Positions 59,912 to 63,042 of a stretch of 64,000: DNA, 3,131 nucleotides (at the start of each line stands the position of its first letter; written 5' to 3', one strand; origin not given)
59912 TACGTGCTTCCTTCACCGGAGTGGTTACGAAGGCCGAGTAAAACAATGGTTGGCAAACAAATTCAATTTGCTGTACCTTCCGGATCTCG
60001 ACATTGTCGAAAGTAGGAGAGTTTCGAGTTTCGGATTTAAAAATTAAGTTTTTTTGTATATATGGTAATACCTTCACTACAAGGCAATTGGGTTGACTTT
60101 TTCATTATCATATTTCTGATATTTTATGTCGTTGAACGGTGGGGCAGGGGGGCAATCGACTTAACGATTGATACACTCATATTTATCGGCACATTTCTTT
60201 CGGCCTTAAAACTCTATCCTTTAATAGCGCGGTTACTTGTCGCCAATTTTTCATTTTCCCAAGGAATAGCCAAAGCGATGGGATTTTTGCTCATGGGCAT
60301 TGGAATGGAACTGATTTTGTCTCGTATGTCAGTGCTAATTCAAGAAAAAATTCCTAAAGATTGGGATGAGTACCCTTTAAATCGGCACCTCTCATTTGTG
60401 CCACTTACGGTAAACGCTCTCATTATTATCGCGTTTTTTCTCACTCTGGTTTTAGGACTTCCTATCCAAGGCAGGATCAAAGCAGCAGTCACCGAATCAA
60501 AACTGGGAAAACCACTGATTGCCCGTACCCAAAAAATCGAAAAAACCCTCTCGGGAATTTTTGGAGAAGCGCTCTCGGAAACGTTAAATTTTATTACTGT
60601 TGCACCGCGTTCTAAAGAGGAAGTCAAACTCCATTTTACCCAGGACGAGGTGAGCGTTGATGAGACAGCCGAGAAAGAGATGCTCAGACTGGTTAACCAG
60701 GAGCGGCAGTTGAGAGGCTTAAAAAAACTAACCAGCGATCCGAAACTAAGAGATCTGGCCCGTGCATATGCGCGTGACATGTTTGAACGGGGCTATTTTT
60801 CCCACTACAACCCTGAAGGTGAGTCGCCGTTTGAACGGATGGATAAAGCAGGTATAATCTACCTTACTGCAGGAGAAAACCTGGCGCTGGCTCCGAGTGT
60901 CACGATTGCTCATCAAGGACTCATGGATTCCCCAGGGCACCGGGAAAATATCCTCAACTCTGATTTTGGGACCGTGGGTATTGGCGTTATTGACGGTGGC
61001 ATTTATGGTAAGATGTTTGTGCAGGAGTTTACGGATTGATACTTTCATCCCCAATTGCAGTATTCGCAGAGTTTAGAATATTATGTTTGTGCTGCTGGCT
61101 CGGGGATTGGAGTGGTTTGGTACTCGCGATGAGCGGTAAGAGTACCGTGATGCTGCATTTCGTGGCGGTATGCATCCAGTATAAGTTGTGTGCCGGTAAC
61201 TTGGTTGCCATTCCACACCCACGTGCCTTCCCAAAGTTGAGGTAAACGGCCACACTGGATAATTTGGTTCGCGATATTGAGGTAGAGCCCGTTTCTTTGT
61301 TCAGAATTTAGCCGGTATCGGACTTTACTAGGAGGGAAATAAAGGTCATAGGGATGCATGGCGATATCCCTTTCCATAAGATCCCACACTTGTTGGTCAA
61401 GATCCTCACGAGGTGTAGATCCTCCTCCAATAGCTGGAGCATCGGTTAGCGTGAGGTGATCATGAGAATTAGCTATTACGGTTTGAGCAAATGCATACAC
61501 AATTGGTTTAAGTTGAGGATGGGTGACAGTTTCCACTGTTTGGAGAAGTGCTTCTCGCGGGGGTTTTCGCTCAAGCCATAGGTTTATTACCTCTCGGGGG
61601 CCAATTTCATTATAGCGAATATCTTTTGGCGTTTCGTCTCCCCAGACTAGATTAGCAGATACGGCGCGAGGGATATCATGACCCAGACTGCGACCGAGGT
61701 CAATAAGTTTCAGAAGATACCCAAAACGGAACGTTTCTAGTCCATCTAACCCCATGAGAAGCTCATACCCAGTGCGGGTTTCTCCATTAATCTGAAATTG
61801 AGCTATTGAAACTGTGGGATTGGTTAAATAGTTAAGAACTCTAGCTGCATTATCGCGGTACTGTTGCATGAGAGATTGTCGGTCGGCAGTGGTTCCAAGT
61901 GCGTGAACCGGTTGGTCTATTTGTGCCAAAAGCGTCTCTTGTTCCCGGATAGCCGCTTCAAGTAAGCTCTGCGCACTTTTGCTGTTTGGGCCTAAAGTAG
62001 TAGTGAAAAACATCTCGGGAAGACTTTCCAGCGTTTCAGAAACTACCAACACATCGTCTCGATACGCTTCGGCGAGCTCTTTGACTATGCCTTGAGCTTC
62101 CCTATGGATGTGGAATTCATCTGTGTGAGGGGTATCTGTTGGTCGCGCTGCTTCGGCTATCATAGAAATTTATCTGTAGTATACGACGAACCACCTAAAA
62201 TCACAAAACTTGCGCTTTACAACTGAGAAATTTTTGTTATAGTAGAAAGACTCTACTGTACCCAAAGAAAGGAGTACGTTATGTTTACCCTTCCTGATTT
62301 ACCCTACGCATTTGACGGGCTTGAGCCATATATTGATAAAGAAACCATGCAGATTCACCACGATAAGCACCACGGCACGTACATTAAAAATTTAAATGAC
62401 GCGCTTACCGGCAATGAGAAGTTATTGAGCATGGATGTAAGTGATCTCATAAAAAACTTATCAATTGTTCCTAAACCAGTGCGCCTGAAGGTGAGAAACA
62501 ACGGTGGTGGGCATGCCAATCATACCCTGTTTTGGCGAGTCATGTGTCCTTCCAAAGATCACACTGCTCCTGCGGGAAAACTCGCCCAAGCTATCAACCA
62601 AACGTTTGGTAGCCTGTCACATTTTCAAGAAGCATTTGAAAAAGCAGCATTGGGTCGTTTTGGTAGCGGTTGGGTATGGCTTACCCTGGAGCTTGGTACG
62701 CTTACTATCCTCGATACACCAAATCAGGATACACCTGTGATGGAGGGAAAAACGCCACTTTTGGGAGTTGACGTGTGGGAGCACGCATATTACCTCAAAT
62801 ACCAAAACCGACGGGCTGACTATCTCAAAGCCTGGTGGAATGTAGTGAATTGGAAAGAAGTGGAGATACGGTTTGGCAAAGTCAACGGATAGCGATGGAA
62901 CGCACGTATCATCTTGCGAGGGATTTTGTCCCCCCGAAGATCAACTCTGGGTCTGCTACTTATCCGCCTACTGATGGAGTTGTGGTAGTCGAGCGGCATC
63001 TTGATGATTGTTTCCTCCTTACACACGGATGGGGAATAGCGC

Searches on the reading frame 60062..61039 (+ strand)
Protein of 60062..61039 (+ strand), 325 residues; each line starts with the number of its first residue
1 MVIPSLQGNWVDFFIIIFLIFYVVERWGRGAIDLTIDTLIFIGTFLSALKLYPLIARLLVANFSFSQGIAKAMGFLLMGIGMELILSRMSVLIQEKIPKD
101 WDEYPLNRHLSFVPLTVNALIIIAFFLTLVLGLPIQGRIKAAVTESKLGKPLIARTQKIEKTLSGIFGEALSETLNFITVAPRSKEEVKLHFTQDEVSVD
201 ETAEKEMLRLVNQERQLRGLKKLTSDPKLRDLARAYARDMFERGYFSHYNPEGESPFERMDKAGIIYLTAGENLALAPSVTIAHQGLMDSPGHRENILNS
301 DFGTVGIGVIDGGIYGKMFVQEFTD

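Call 61: search_protein_families(library=pfam, proteins=[window:60062-61039:+], max_evalue=0.001)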
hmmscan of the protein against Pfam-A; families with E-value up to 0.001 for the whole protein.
window:60062-61039:+ (325 aa): 2 families
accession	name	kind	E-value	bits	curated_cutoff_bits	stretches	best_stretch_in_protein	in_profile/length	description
PF00188.32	CAP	-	3.9e-17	63.6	21.1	1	208-323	1-117/117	Cysteine-rich secretory protein family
PF02674.22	Colicin_V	-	1e-07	32.5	29.3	1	11-153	1-140/144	Colicin V production protein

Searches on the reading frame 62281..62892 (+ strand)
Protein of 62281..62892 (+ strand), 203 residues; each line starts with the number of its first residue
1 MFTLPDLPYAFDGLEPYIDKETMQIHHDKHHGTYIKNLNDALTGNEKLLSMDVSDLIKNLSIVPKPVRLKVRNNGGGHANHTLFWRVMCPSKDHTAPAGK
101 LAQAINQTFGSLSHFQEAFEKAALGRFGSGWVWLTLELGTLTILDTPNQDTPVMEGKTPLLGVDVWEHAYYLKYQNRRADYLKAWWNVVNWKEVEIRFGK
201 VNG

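Call 61: search_protein_families(library=pfam, proteins=[window:62281-62892:+], max_evalue=0.001)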
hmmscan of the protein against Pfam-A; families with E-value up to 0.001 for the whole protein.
window:62281-62892:+ (203 aa): 2 families
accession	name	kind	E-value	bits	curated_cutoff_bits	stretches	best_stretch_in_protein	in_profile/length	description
PF02777.23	Sod_Fe_C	-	7.4e-43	145.2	20.9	1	97-195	1-100/102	Iron/manganese superoxide dismutases, C-terminal domain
PF00081.27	Sod_Fe_N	-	1.3e-28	99.7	27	1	2-89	2-82/82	Iron/manganese superoxide dismutases, alpha-hairpin domain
